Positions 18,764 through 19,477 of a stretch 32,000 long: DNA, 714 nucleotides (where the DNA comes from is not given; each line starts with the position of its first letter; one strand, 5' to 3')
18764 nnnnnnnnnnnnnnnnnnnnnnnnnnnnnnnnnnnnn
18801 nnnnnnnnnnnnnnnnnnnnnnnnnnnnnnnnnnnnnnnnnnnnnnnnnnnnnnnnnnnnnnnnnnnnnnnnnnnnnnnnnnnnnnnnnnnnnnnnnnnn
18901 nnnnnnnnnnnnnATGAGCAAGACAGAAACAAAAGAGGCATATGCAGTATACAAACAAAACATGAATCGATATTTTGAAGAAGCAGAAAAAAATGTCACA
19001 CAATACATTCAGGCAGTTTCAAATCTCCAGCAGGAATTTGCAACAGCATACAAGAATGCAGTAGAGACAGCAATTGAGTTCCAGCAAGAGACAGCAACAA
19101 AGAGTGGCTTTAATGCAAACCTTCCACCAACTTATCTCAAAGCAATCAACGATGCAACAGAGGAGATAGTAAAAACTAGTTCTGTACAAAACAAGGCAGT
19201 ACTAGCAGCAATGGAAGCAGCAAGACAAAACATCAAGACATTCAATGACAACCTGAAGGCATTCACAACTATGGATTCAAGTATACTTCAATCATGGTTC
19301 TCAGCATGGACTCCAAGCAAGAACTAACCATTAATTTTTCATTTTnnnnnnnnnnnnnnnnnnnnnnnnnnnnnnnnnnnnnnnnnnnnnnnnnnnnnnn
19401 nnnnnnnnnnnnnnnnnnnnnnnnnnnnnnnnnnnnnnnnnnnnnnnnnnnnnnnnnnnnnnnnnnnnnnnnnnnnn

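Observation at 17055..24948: Haloarchaeal-style PHA granule gene set in a thaumarchaeal context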

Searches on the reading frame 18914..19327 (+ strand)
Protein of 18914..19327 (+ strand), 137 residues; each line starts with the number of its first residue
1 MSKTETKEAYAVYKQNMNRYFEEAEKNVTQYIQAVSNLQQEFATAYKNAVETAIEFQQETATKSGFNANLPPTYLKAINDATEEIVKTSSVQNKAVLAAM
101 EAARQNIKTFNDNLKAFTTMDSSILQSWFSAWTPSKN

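Call 3: search_protein_families(library=pfam, proteins=[window:18914-19327:+], max_evalue=0.1)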
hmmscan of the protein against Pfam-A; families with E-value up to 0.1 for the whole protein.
window:18914-19327:+ (137 aa): 8 families
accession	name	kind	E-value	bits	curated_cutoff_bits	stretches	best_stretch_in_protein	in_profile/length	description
PF04740.18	LXG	-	0.0021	18.4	26.5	0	16-123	50-170/202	LXG domain of WXG superfamily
PF15884.10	QIL1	-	0.011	16.7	26.6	1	2-62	9-72/77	MICOS complex subunit MIC13, QIL1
PF10372.14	CdaS_N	-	0.012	16.1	27.2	0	12-40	9-37/69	Diadenylate cyclase CdaS, N-terminal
PF18028.7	Zmiz1_N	-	0.015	16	28.9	1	18-92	18-88/99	Zmiz1 N-terminal tetratricopeptide repeat domain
PF02520.22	ANIS5_cation-bd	-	0.027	15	29.3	1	2-57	29-84/109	SXP/RAL-2 family protein Ani s 5-like, metal-binding domain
PF14817.11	HAUS5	-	0.027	13.8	25.6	1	8-117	132-230/643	HAUS augmin-like complex subunit 5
PF10009.15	DUF2252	-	0.053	13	22.3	1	8-121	109-224/392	Uncharacterized protein conserved in bacteria (DUF2252)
PF11157.13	DUF2937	-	0.074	13.3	25.3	0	5-60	56-112/162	Protein of unknown function (DUF2937)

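Call 4: search_protein_families(library=ncbifam, proteins=[window:18914-19327:+], max_evalue=0.1)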
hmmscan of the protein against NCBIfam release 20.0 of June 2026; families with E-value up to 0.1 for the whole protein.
window:18914-19327:+ (137 aa): 1 family
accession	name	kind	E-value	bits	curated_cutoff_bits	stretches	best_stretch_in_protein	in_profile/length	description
NF006142.0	PRK08292.1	equivalog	0.015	14.2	307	1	19-128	99-207/492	AMP nucleosidase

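Call 28: find_homologous_proteins(query=window:18914-19327:+, max_evalue=0.001)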
Query window:18914-19327:+ (137 aa): 114 proteins with E <= 0.001 among 118 candidates.
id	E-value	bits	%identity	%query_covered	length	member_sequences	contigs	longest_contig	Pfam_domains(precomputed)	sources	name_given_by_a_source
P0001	1.2e-74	266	92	100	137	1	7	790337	-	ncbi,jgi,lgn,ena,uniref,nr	ncbi:conserved hypothetical protein [Nitrosotalea sinensis]|jgi:hypothetical protein|uniref:Phasin d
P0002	1.3e-74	266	92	100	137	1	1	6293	-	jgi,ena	-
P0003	2.0e-73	262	92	100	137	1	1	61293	-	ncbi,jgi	jgi:hypothetical protein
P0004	2.1e-73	262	91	100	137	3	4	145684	-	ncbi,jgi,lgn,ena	-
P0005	1.7e-71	256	89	100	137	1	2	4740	-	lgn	-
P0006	1.2e-70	253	86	100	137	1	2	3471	-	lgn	-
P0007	8.8e-69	247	85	100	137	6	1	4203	-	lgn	-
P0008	3.0e-68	245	87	99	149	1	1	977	-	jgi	jgi:hypothetical protein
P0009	8.9e-68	244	86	100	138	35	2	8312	-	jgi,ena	jgi:predicted ATP-binding protein involved in virulence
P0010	2.0e-67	242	84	100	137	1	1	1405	-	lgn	-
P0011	2.0e-66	239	86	99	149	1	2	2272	-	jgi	jgi:Ni,Fe-hydrogenase I large subunit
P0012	1.2e-65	237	85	99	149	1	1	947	-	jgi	jgi:hypothetical protein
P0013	6.2e-65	234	82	99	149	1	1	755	-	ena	-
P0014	9.0e-65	234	82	100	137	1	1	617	-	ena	-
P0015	3.1e-64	232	80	100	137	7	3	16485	-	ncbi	-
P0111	5.4e-34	135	46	98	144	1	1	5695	-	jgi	jgi:SMC interacting uncharacterized protein involved in chromosome segregation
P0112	3.1e-32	129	47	100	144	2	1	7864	-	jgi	-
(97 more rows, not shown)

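Call 57: search_protein_representatives(alignment_id=A1)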
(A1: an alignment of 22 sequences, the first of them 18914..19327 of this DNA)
Query: 22 sequences, 142 profile positions. Proteins with E-value up to 0.001 (for the whole library): 343; up to 1e-10: 179; up to 1e-30: 23. The best 150 are listed.
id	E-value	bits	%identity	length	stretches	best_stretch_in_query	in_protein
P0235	4.7e-51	188.8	-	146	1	1-141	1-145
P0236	7.7e-43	162.2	-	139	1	1-142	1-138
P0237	5.8e-42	159.3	-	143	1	1-142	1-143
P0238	1.3e-41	158.2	-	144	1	1-141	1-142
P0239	3.9e-40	153.4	-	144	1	1-141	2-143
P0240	2.3e-39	150.9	-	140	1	1-142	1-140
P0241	3.0e-39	150.5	-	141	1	1-138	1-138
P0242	3.9e-39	150.1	-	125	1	1-93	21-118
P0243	2.9e-38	147.3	-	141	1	1-137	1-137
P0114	1.3e-37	145.2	-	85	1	58-142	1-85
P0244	1.8e-35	138.3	-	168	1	4-141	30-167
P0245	4.8e-35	136.9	-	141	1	5-141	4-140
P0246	9.3e-35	136.0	-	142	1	1-139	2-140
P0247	2.0e-34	134.9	-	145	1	5-138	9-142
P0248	2.5e-34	134.6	-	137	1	8-142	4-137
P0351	2.8e-15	72.8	-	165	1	5-139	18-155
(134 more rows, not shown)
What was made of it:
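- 18914..19327 (+): Phasin-like helical protein of 137 aa ('PhaP1'). It is translationally coupled to phaR through an ATGA overlap, with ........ upstream. The family has 343 clusters at 50% identity (call 57).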

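Call 59: search_protein_families(library=pfam, alignment_id=A1, max_evalue=1)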
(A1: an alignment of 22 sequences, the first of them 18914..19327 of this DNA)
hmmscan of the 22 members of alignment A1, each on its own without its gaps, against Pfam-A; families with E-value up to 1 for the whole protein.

A. member 1, window:18914-19327:+ (137 aa): 14 families
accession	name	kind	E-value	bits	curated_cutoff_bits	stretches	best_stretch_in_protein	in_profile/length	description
PF04740.18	LXG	-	0.0021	18.4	26.5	1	16-123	50-170/202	LXG domain of WXG superfamily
PF15884.10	QIL1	-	0.011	16.7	26.6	1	2-62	9-72/77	MICOS complex subunit MIC13, QIL1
PF10372.14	CdaS_N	-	0.012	16.1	27.2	0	12-40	9-37/69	Diadenylate cyclase CdaS, N-terminal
PF18028.7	Zmiz1_N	-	0.015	16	28.9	1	18-92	18-88/99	Zmiz1 N-terminal tetratricopeptide repeat domain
PF02520.22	ANIS5_cation-bd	-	0.027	15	29.3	1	2-57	29-84/109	SXP/RAL-2 family protein Ani s 5-like, metal-binding domain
PF14817.11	HAUS5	-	0.027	13.8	25.6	1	8-117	132-230/643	HAUS augmin-like complex subunit 5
PF10009.15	DUF2252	-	0.053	13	22.3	1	8-121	109-224/392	Uncharacterized protein conserved in bacteria (DUF2252)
PF11157.13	DUF2937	-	0.074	13.3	25.3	0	5-60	56-112/162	Protein of unknown function (DUF2937)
PF23864.1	DUF7222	-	0.22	12.2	27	1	3-107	37-102/108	Domain of unknown function (DUF7222)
PF05791.16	Bacillus_HBL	-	0.22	11.8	29.1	1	13-76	55-113/177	Bacillus haemolytic enterotoxin (HBL)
PF15905.10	HMMR_N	-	0.23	11.3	30.1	1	3-105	168-272/330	Hyaluronan mediated motility receptor N-terminal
PF13339.11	AATF-Che1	-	0.38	11.7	24.7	1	8-77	42-84/137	Apoptosis antagonizing transcription factor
PF18192.6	DNTTIP1_dimer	-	0.56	11.1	26.1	0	6-53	15-62/69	DNTTIP1 dimerisation domain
PF08360.16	TetR_C_5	-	0.81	10.3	21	0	8-53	11-56/131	QacR-like protein, C-terminal region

B. families by the number of members that match (of 22 scanned): 99 families (the first 25 are shown)
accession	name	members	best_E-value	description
PF23864.1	DUF7222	16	0.029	Domain of unknown function (DUF7222)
PF04740.18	LXG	10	6.1e-05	LXG domain of WXG superfamily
PF11157.13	DUF2937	10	0.00056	Protein of unknown function (DUF2937)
PF10157.14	BORCS6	10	0.036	BLOC-1-related complex sub-unit 6 C-terminal helix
PF10372.14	CdaS_N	8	0.0093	Diadenylate cyclase CdaS, N-terminal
PF02520.22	ANIS5_cation-bd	7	3.8e-05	SXP/RAL-2 family protein Ani s 5-like, metal-binding domain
PF15884.10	QIL1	5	0.0033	MICOS complex subunit MIC13, QIL1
PF09718.15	Tape_meas_lam_C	5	0.015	Lambda phage tail tape-measure protein (Tape_meas_lam_C)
PF07464.16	ApoLp-III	5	0.018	Apolipophorin-III precursor (apoLp-III)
PF13339.11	AATF-Che1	5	0.072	Apoptosis antagonizing transcription factor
PF11527.13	ARL2_Bind_BART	5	0.1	The ARF-like 2 binding protein BART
PF18192.6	DNTTIP1_dimer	4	0.038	DNTTIP1 dimerisation domain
PF10167.14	BORCS8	3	0.001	BLOC-1-related complex sub-unit 8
PF05563.18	SpvD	3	0.0047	Salmonella plasmid virulence protein SpvD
PF04913.17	Baculo_Y142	3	0.011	Baculovirus Y142 protein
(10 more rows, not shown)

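Call 60: list_cluster_members(proteins=[P0001, P0117])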
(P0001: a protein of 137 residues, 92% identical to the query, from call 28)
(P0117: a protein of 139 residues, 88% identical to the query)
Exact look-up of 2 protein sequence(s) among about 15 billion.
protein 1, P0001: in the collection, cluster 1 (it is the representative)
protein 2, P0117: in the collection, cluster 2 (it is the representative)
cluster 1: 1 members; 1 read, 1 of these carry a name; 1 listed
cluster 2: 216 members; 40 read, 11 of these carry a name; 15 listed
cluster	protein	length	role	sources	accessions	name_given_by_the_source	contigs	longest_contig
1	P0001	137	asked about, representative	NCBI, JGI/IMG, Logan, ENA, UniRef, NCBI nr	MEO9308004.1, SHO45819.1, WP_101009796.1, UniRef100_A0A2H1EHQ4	conserved hypothetical protein [Nitrosotalea sinensis] | hypothetical protein | Phasin domain-containing protein n=1 Tax=Nitrosotalea sinensis TaxID=1499975 ...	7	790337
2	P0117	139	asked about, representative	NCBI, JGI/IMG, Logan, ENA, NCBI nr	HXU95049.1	MAG TPA: AbrB/MazE/SpoVT family DNA-binding domain-containing protein [Candidatus ... | AbrB family looped-hinge helix DNA binding protein | AbrB/MazE/SpoVT family DNA-binding domain-containing protein [Candidatus Nitrosotalea sp.]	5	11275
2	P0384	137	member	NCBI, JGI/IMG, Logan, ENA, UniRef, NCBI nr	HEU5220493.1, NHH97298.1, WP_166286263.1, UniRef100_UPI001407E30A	MAG TPA: hypothetical protein VFU58_00370 [Candidatus Nitrosotalea sp.] | hypothetical protein n=1 Tax=Candidatus Nitrosotalea sp. FS TaxID=2341021 ... | hypothetical protein [Candidatus Nitrosotalea sp. FS]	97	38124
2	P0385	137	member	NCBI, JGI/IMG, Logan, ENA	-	hypothetical protein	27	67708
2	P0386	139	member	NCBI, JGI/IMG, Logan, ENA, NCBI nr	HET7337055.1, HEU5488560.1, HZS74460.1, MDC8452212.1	MAG TPA: AbrB/MazE/SpoVT family DNA-binding domain-containing protein [Candidatus ... | AbrB family looped-hinge helix DNA binding protein | AbrB/MazE/SpoVT family DNA-binding domain-containing protein [Candidatus Nitrosotalea sp.]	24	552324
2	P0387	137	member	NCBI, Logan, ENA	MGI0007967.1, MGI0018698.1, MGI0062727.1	MAG: hypothetical protein ACREAR_08245 [Nitrosotalea sp.]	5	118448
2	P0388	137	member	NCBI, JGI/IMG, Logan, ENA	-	hypothetical protein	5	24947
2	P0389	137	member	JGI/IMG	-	hypothetical protein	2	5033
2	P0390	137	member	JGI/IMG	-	Ni,Fe-hydrogenase I large subunit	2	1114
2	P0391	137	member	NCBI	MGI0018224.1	MAG: hypothetical protein ACREA1_05905 [Nitrosotalea sp.]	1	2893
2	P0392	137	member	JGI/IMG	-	Ni,Fe-hydrogenase I large subunit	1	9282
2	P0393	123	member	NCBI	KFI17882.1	hypothetical protein IB75_17735, partial [Nitrosococcus oceani C-27]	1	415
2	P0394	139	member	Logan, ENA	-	-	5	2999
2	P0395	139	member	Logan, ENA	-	-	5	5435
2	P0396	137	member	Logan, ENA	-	-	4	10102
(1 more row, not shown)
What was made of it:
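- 18914..19327 (+): UniProt auto-names the N. sinensis orthologue 'Phasin domain-containing protein' (call 60).
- On Bacterial phasins (Pfam Phasin_2 PF09361; NCBIfam TIGR01841, TIGR01985, TIGR01837): UniProt nevertheless auto-names the N. sinensis orthologue 'Phasin domain-containing protein' (call 60).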

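Call 72: predict_structure(alignment_id=A1)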
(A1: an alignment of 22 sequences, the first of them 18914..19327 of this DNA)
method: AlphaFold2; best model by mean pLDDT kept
length: 137 residues; sequences in the alignment: 22
mean_pLDDT: 74.6   pTM: 0.46
mean pLDDT of the five models: 74.6, 70.7, 63.5, 62.5, 61.8
residues with pLDDT >= 90: 0; 70-90: 99; 50-70: 32; < 50: 6
segments of 3 or more residues with pLDDT < 50: none
pLDDT, mean of each block of 10 residues (from residue 1): 60 79 81 83 84 82 72 82 84 82 75 67 59 48
secondary structure, 60 per line:
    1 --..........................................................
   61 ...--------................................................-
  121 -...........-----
elements in order: H3-63 H72-119 H122-132
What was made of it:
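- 18914..19327 (+): AlphaFold2 predicts a helical hairpin (H3-63, H72-119, H122-132) at pLDDT 74.6 (call 72).
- On Haloarchaeal phasin PhaP: Helical hairpin model at pLDDT 74.6 (call 72).
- The helical-hairpin model has pLDDT 74.6 (call 72).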

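Call 77: fold_search(model_id=the predicted structure, library=pdb)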
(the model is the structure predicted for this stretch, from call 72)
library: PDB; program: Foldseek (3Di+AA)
matches with E <= 10: 0; with E <= 0.001: 0
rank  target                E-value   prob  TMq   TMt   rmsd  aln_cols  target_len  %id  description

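Call 89: find_encoding_contigs(protein=P0112, flank=8000, max_places=3)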
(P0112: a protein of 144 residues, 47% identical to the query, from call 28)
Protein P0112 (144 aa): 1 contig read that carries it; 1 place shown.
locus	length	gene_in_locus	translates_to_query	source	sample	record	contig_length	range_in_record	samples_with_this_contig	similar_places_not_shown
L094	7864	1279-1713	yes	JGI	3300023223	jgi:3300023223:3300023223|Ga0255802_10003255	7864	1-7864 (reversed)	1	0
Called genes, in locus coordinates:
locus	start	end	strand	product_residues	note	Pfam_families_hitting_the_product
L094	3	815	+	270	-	?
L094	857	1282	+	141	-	-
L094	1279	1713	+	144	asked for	-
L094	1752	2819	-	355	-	PF07167:PhaC_N, PF00561:Abhydrolase_1, PF12146:Hydrolase_4 (weak), PF11339:DUF3141 (faint)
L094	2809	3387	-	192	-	PF09712:PHA_synth_III_E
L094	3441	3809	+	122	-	PF20364:DUF6659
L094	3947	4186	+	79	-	PF01037:AsnC_trans_reg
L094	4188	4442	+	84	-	PF01037:AsnC_trans_reg (weak)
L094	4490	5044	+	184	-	-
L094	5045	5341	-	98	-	-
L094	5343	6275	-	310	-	PF08271:Zn_Ribbon_TF, PF00134:Cyclin_N (weak), PF00382:TFIIB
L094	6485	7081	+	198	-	PF00210:Ferritin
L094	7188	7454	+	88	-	-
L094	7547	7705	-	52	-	-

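Call 90: find_encoding_contigs(protein=P0111, flank=8000, max_places=3)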
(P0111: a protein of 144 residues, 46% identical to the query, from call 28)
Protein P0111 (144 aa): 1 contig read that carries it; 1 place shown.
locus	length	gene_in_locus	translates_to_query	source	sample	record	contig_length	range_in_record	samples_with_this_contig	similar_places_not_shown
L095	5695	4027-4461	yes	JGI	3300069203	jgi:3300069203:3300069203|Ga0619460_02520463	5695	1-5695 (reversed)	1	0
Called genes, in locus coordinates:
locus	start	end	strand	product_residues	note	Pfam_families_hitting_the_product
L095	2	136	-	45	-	?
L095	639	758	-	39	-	-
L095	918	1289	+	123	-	-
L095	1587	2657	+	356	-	PF00989:PAS (weak), PF08448:PAS_4, PF13426:PAS_9, PF00512:HisKA, PF02518:HATPase_c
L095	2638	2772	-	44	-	-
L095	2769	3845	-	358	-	PF04055:Radical_SAM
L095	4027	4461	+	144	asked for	-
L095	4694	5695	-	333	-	?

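Call 92: find_homologous_proteins(query=P0351, max_evalue=0.001)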
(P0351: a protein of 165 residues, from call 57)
Query P0351 (165 aa): 516 proteins with E <= 0.001 among 536 candidates; the best 120 are listed.
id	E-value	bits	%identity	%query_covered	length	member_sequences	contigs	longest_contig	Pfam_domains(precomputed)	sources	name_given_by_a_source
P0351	1.1e-96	338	100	100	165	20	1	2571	-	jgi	jgi:hypothetical protein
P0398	1.3e-87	309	92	100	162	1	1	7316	-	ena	-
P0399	3.6e-86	304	92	100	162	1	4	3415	-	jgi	jgi:hypothetical protein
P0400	5.5e-86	303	92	94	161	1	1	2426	-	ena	-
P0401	9.4e-86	303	88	100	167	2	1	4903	-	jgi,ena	-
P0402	2.7e-81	288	86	100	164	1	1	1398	-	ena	-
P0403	1.1e-80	286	85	100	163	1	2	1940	-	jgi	jgi:hypothetical protein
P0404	1.9e-80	285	85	100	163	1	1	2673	-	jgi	jgi:uncharacterized protein YwgA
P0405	6.2e-80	284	84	100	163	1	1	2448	-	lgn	-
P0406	2.7e-79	282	86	93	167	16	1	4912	-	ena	-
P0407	7.8e-79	280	85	93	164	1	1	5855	-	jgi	jgi:hypothetical protein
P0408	2.3e-78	279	90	79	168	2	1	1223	-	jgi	jgi:hypothetical protein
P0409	2.4e-78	279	85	99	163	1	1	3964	-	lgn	-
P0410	2.4e-78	279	83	91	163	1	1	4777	-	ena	-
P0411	7.2e-78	277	84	100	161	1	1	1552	-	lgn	-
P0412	5.7e-77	274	82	100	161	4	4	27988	-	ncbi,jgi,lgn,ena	ncbi:MAG TPA: hypothetical protein VI278_05910 [Nitrososphaeraceae archaeon]|jgi:predicted RecB fami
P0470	2.3e-53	198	61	100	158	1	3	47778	-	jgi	jgi:hypothetical protein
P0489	1.1e-52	195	62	94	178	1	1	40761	-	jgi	jgi:uncharacterized protein YwgA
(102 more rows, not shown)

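Call 93: find_encoding_contigs(protein=P0412, flank=8000, max_places=2)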
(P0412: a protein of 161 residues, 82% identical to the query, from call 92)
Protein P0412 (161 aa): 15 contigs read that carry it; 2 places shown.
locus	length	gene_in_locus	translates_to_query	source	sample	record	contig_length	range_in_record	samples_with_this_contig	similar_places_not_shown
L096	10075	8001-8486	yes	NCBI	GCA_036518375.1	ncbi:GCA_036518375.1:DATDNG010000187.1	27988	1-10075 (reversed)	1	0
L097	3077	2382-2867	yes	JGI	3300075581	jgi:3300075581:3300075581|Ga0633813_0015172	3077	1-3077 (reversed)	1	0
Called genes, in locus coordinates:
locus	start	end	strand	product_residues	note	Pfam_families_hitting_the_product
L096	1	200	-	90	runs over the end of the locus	-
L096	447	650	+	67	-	-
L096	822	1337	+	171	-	PF20364:DUF6659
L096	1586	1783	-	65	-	-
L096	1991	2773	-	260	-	PF01163:RIO1 (faint)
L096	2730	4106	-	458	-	PF01909:NTP_transf_2, PF09249:tRNA_NucTransf2, PF21133:CAA_C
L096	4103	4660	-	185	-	PF02834:LigT_PEase, PF10469:AKAP7_NLS, PF13563:2_5_RNA_ligase2 (weak)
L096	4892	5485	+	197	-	PF13238:AAA_18, PF13207:AAA_17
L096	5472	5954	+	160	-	PF01877:RNA_binding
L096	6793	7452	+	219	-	-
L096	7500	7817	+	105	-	-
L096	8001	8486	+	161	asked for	-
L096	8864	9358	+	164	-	-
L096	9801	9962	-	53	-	-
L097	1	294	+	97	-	?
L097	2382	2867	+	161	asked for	-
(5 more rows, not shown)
